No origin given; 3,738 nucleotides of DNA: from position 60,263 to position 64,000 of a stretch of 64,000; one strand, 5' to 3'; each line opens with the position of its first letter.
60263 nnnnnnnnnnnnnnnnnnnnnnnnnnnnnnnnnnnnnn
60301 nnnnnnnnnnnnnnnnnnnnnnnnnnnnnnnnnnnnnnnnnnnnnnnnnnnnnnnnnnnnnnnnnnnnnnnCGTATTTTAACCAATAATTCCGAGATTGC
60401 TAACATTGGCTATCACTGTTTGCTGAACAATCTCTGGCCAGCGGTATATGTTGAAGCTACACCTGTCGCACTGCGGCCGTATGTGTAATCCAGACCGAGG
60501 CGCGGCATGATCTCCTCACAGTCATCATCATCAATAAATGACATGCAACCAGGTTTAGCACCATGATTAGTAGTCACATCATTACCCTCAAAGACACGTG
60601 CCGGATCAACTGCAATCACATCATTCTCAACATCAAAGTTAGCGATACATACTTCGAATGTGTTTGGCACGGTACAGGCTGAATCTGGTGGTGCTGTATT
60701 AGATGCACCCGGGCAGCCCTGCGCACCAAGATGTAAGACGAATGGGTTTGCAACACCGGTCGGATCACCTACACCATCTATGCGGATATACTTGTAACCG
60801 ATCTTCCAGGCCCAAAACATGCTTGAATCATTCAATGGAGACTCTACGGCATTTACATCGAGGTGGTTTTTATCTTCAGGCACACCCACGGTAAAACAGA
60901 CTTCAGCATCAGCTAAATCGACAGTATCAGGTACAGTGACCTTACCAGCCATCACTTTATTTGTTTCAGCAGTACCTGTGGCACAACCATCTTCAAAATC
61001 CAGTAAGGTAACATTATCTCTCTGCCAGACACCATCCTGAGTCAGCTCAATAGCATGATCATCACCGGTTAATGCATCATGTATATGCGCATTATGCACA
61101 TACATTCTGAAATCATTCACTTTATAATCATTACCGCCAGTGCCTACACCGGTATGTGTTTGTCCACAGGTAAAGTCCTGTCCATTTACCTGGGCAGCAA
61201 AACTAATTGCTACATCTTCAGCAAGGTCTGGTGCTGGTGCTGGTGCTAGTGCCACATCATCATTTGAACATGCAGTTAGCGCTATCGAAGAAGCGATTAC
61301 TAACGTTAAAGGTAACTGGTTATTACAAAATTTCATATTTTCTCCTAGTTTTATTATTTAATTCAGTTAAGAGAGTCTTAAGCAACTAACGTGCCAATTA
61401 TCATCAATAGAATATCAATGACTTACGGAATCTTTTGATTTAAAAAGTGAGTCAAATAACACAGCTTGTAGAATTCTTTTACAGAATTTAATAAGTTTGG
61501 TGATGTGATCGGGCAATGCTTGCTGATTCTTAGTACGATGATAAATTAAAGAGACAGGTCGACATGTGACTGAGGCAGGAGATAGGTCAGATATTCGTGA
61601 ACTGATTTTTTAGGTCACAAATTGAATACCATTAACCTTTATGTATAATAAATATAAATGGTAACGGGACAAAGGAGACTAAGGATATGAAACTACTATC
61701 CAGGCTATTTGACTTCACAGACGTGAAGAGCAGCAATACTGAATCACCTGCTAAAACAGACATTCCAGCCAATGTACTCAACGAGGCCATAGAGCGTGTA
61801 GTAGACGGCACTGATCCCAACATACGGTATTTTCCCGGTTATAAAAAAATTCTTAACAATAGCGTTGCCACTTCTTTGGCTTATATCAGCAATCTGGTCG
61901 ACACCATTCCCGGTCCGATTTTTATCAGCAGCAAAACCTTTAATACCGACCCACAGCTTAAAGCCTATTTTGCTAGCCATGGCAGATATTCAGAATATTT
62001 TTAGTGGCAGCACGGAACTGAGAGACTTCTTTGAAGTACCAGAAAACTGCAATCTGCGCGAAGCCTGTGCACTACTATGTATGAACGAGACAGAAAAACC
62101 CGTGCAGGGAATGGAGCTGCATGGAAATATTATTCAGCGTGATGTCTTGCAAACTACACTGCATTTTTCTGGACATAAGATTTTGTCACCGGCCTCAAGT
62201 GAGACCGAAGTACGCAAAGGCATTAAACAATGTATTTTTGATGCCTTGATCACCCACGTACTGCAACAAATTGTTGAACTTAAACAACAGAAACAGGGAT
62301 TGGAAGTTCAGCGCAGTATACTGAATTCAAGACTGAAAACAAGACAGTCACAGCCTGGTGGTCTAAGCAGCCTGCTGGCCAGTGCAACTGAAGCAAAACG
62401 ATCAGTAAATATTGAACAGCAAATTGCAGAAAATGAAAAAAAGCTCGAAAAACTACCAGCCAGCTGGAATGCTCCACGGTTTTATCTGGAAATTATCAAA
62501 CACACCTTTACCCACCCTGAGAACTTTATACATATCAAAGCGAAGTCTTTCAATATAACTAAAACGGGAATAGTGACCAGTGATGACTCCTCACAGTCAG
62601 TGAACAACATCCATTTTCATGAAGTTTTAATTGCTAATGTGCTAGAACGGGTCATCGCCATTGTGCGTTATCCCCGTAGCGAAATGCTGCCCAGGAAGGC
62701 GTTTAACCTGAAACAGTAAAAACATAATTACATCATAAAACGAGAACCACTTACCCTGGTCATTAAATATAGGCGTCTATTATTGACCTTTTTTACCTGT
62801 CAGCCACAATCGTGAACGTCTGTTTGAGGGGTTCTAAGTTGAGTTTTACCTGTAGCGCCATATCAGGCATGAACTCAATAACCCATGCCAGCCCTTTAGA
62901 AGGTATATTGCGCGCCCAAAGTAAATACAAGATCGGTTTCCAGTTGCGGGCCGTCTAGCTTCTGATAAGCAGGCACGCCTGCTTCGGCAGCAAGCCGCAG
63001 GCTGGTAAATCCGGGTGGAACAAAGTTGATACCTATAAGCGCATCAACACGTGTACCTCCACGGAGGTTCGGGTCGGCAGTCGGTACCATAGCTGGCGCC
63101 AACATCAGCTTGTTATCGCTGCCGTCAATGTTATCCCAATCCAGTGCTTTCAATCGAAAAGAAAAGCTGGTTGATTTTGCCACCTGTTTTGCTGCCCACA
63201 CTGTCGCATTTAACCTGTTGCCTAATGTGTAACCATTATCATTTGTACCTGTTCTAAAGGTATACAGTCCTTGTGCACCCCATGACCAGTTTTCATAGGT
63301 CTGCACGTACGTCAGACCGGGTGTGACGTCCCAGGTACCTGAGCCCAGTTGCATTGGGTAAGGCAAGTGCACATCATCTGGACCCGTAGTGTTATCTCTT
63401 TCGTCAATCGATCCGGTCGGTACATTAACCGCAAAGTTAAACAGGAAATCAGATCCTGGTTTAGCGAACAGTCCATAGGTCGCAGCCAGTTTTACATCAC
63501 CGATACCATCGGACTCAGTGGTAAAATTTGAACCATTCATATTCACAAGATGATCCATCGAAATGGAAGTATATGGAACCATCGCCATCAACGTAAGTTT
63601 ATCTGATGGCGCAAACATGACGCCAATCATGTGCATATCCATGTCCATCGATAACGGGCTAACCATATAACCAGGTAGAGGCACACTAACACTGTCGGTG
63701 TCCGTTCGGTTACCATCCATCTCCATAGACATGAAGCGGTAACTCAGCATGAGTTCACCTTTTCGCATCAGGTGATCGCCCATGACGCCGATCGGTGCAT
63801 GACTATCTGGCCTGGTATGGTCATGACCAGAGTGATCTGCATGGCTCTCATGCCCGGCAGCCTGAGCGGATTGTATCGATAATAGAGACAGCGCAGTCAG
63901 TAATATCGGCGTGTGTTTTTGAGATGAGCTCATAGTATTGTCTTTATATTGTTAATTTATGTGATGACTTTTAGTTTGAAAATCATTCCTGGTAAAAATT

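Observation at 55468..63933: Periplasmic copper island: two MbnH-like di-heme enzymes, an MbnP-like partner, OM beta-barrels, and a shared 31-bp upstream motif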

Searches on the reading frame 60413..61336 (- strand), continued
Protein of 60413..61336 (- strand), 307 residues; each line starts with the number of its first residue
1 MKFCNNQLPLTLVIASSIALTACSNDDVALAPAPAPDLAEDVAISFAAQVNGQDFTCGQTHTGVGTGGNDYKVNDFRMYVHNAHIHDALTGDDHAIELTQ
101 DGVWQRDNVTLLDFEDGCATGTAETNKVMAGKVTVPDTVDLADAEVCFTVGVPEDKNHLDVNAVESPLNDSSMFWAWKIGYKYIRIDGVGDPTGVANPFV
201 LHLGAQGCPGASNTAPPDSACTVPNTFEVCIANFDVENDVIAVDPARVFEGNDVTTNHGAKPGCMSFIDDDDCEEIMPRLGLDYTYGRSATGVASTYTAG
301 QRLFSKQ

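Call 29: find_encoding_contigs(protein=P0020, flank=10000, max_places=1)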
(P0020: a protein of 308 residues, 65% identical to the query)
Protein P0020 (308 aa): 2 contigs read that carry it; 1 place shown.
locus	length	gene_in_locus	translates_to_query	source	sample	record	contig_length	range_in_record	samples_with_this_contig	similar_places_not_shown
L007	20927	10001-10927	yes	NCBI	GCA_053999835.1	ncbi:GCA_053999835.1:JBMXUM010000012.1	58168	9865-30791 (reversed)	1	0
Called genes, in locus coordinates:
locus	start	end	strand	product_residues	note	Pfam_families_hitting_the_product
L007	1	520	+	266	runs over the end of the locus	PF12048:DUF3530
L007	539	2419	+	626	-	PF05977:MFS_3, PF07690:MFS_1, PF01553:Acyltransferase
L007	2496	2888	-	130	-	-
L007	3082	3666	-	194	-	PF05036:SPOR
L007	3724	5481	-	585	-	PF03485:Arg_tRNA_synt_N, PF00750:tRNA-synt_1d, PF09334:tRNA-synt_1g (faint), PF05746:DALR_1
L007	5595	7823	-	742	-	PF17764:PriA_3primeBD, PF04851:ResIII, PF00270:DEAD, PF18319:Zn_ribbon_PriA, PF00271:Helicase_C, PF18074:PriA_C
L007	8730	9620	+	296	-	PF03881:Fructosamin_kin, PF01636:APH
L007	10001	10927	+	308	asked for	PF20243:MbnP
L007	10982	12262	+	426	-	PF03150:CCP_MauG, PF21419:RoxA-like_Cyt-c (faint)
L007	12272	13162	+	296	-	-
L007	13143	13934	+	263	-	-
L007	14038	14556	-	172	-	PF13505:OMP_b-brl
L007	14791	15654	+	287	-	PF04116:FA_hydroxylase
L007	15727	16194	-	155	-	-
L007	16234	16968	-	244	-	PF01292:Ni_hydr_CYTB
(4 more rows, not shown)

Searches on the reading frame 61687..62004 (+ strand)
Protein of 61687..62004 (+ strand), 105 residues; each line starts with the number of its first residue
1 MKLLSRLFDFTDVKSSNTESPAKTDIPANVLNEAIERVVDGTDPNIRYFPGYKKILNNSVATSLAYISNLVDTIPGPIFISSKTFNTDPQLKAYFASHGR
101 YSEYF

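Call 49: search_protein_families(library=pfam, proteins=[window:61687-62004:+], max_evalue=0.01)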
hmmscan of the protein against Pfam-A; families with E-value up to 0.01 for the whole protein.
window:61687-62004:+ (105 aa): 0 families

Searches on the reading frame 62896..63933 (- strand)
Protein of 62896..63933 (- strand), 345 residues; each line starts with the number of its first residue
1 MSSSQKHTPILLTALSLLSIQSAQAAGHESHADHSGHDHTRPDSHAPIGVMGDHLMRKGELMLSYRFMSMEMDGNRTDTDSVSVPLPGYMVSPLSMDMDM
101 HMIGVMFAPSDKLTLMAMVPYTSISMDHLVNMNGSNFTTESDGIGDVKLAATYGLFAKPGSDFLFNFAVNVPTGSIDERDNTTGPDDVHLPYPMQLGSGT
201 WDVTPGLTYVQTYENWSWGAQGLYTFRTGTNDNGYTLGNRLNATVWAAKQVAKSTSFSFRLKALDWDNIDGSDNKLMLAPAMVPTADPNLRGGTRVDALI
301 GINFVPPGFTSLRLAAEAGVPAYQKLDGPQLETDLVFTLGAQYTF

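Call 5: search_protein_families(library=ncbifam, proteins=[window:62896-63933:-], max_evalue=0.01)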
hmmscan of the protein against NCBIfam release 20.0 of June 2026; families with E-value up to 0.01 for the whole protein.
window:62896-63933:- (345 aa): 1 family
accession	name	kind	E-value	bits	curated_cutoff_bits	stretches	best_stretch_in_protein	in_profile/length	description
NF058560.1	FblAmlydTptrFapF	equivalog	0.0016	17.3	700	1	138-215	211-293/420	fibril amyloid transporter FapF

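Call 6: search_protein_families(library=pfam, proteins=[window:62896-63933:-], max_evalue=0.01)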
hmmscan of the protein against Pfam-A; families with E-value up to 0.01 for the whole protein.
window:62896-63933:- (345 aa): 1 family
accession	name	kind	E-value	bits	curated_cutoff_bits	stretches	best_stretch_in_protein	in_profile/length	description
PF13557.12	Phenol_MetA_deg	-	2.2e-08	34.9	22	1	112-254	39-169/242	Putative MetA-pathway of phenol degradation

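Call 92: find_encoding_contigs(protein=window:62896-63933:-, flank=10000, max_places=4)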
Protein window:62896-63933:- (345 aa): no gene with exactly this product is on record in the collection.
